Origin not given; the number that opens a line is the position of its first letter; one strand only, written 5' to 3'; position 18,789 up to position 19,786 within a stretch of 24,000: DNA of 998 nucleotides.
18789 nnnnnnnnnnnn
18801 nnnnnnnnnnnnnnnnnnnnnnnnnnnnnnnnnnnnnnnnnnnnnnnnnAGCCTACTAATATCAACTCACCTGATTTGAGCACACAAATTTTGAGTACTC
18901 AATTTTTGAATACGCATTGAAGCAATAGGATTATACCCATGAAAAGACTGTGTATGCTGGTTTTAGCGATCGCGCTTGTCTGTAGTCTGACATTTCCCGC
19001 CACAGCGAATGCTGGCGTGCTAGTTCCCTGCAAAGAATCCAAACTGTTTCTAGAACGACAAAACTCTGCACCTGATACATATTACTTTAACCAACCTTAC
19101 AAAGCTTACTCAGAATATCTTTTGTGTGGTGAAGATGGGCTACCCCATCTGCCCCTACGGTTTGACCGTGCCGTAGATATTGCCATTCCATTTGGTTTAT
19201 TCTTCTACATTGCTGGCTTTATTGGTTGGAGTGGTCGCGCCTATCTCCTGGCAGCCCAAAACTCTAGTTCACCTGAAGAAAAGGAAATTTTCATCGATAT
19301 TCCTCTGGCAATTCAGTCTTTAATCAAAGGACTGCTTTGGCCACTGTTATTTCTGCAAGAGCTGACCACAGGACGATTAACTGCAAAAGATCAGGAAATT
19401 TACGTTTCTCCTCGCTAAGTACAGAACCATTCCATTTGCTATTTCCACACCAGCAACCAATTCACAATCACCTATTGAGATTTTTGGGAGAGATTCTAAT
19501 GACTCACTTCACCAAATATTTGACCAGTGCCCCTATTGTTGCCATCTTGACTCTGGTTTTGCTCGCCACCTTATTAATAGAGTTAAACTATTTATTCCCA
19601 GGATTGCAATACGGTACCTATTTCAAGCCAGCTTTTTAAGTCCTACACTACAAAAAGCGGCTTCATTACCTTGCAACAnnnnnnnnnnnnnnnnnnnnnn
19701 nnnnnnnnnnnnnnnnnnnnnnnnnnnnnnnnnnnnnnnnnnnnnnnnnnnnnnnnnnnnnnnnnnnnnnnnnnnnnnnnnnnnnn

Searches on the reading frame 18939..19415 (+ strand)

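Call 15: search_protein_families(library=ncbifam, proteins=[window:18939-19415:+], max_evalue=0.00001)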
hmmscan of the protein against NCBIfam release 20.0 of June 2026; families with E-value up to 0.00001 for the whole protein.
window:18939-19415:+ (159 aa): 0 families

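Call 30: search_protein_families(library=pfam, proteins=[window:18939-19415:+], max_evalue=0.01)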
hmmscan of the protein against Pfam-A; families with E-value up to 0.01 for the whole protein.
window:18939-19415:+ (159 aa): 1 family
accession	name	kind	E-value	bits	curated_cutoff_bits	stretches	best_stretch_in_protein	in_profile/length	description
PF02507.20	PSI_PsaF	-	8.7e-36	123.8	27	1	52-151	70-172/172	Photosystem I reaction centre subunit III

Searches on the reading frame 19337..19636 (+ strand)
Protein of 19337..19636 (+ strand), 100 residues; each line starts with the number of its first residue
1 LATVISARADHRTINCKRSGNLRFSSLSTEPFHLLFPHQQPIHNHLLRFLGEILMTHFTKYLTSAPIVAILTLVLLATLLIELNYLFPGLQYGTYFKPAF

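Call 30: search_protein_families(library=pfam, proteins=[window:19337-19636:+], max_evalue=0.01)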
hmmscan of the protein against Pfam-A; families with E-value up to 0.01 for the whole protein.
window:19337-19636:+ (100 aa): 1 family
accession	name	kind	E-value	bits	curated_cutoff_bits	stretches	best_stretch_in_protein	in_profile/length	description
PF01701.23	PSI_PsaJ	-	3.4e-15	56.6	22.4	1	55-90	1-36/37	Photosystem I reaction centre subunit IX / PsaJ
